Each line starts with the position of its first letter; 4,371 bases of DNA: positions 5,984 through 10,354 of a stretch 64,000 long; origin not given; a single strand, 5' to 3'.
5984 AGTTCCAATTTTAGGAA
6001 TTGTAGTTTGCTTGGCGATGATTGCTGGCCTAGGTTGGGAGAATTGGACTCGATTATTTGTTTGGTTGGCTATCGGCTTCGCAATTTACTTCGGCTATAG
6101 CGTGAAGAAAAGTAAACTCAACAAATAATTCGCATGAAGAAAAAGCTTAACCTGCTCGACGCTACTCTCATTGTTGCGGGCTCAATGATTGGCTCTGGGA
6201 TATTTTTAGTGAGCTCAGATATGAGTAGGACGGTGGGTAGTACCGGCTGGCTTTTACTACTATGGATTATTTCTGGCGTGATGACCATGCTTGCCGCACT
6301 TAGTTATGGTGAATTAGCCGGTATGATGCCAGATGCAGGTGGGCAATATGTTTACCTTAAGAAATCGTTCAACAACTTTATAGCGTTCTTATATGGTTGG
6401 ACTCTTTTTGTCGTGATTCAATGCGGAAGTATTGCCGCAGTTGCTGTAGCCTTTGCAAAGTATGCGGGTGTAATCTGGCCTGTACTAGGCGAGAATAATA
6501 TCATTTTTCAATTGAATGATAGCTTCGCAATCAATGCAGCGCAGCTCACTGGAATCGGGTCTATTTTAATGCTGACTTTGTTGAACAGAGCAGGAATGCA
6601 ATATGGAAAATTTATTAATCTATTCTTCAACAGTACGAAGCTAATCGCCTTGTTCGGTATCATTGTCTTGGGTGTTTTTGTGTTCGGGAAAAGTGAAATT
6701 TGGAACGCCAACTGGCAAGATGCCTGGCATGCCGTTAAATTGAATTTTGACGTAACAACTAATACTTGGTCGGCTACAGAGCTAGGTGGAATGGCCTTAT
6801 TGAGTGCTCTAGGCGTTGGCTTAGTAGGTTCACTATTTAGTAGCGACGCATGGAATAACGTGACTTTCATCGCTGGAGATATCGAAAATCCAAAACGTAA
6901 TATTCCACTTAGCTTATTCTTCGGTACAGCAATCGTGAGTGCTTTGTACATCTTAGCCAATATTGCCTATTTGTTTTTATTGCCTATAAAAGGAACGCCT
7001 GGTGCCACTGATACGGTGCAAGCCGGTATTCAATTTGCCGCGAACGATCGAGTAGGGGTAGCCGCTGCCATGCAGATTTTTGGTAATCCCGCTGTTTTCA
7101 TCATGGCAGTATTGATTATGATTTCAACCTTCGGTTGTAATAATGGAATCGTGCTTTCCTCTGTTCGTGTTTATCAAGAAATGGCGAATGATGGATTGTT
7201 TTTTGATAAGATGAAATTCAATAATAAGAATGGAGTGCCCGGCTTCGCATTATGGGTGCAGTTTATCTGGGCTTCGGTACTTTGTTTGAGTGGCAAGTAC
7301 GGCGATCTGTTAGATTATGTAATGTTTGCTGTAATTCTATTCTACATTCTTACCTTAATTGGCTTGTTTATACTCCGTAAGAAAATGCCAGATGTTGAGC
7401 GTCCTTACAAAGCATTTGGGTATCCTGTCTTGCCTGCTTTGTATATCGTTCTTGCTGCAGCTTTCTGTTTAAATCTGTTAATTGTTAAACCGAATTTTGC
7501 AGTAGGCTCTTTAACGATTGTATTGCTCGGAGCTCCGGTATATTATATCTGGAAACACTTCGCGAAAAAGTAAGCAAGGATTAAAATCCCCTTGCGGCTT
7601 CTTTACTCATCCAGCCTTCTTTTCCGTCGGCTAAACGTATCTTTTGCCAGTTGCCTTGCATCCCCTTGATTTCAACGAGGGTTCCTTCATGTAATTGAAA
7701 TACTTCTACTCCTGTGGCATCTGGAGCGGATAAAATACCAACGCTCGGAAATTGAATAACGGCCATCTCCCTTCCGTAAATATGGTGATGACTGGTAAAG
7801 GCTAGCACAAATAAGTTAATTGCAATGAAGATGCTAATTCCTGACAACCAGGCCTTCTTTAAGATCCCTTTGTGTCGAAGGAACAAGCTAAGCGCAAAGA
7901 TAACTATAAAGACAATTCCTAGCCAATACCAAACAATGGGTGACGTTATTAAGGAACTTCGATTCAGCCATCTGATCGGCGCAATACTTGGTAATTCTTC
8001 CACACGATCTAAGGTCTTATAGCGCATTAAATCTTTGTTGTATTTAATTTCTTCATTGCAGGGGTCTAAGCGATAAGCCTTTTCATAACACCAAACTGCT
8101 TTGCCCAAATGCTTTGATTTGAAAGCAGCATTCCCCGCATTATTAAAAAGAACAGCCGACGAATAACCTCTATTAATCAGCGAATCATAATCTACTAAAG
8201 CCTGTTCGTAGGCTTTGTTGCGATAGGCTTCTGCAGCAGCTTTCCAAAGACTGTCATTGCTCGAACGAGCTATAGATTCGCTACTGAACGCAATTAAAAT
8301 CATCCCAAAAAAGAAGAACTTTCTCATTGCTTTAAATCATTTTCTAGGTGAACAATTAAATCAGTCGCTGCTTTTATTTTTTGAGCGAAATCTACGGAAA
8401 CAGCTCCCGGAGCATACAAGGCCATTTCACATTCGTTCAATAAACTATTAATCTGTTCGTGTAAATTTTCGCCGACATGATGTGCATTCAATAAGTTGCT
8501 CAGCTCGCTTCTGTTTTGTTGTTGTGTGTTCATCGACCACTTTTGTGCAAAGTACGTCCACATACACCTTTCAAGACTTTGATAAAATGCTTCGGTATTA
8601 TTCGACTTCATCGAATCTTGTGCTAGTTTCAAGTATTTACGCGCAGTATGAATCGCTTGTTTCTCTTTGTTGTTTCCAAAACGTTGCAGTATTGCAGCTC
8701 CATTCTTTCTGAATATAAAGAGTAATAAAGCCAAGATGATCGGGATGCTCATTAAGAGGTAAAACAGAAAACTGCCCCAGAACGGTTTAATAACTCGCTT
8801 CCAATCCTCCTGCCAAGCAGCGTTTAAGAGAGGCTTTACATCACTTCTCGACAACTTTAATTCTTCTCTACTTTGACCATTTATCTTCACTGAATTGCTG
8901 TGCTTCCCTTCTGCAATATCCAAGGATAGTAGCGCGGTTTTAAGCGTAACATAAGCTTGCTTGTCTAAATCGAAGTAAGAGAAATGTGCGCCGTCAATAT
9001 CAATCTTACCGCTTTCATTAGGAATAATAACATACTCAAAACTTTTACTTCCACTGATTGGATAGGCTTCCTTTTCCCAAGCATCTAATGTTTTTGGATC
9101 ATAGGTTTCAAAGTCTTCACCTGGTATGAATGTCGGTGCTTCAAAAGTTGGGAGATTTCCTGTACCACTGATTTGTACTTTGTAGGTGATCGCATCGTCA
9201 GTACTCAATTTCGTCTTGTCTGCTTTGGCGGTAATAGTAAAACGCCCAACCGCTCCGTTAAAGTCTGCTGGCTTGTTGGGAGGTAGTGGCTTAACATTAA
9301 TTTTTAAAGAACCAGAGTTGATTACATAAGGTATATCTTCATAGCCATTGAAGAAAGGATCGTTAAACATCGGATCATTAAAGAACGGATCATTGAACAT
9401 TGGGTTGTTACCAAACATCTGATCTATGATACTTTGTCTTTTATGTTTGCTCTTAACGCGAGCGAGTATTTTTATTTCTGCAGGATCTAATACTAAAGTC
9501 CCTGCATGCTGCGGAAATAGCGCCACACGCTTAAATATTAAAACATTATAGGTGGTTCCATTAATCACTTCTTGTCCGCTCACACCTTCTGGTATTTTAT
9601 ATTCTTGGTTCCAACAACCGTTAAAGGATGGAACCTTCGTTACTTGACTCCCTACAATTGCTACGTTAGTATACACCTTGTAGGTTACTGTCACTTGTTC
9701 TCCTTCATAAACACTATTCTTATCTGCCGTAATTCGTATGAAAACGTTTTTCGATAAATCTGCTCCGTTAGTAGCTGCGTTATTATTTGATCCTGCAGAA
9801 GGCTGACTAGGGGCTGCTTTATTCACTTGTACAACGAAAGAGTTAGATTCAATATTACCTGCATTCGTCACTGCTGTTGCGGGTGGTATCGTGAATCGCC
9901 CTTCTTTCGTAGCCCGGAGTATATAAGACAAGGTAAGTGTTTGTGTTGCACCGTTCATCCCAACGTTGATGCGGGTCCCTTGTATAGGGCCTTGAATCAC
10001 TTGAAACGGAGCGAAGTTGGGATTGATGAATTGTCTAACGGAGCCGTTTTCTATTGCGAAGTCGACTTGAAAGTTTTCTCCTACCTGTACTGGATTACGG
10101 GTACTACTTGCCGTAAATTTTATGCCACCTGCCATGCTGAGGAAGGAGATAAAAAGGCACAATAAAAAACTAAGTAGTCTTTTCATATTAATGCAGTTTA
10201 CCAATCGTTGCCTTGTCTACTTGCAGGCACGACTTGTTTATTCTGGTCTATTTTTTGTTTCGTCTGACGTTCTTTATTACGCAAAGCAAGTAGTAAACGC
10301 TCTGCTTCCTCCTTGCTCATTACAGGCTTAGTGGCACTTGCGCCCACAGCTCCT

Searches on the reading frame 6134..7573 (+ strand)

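Call 64: search_protein_families(library=pfam, proteins=[window:6134-7573:+], max_evalue=0.00001)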
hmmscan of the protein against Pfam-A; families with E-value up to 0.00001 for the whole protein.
window:6134-7573:+ (479 aa): 2 families
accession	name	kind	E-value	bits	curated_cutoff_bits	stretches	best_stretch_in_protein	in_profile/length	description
PF13520.12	AA_permease_2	-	8.8e-51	173.6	27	1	5-464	1-420/427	Amino acid permease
PF00324.27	AA_permease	-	1.2e-33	117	24.6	1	10-450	2-422/470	Amino acid permease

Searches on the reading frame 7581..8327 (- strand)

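Call 64: search_protein_families(library=pfam, proteins=[window:7581-8327:-], max_evalue=0.00001)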
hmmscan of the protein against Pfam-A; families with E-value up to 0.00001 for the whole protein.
window:7581-8327:- (248 aa): 1 family
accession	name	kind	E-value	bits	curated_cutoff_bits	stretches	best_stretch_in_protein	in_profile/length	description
PF08239.17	SH3_3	-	1.7e-07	31.8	27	1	200-243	7-51/54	Bacterial SH3 domain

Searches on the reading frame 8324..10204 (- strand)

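Call 64: search_protein_families(library=pfam, proteins=[window:8324-10204:-], max_evalue=0.00001)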
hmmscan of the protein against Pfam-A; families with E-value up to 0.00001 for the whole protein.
window:8324-10204:- (626 aa): 1 family
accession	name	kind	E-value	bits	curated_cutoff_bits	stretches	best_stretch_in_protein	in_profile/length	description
PF13584.12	BatD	-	1.1e-34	119.4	24.1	3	32-127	1-92/92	BatD DUF11 like domain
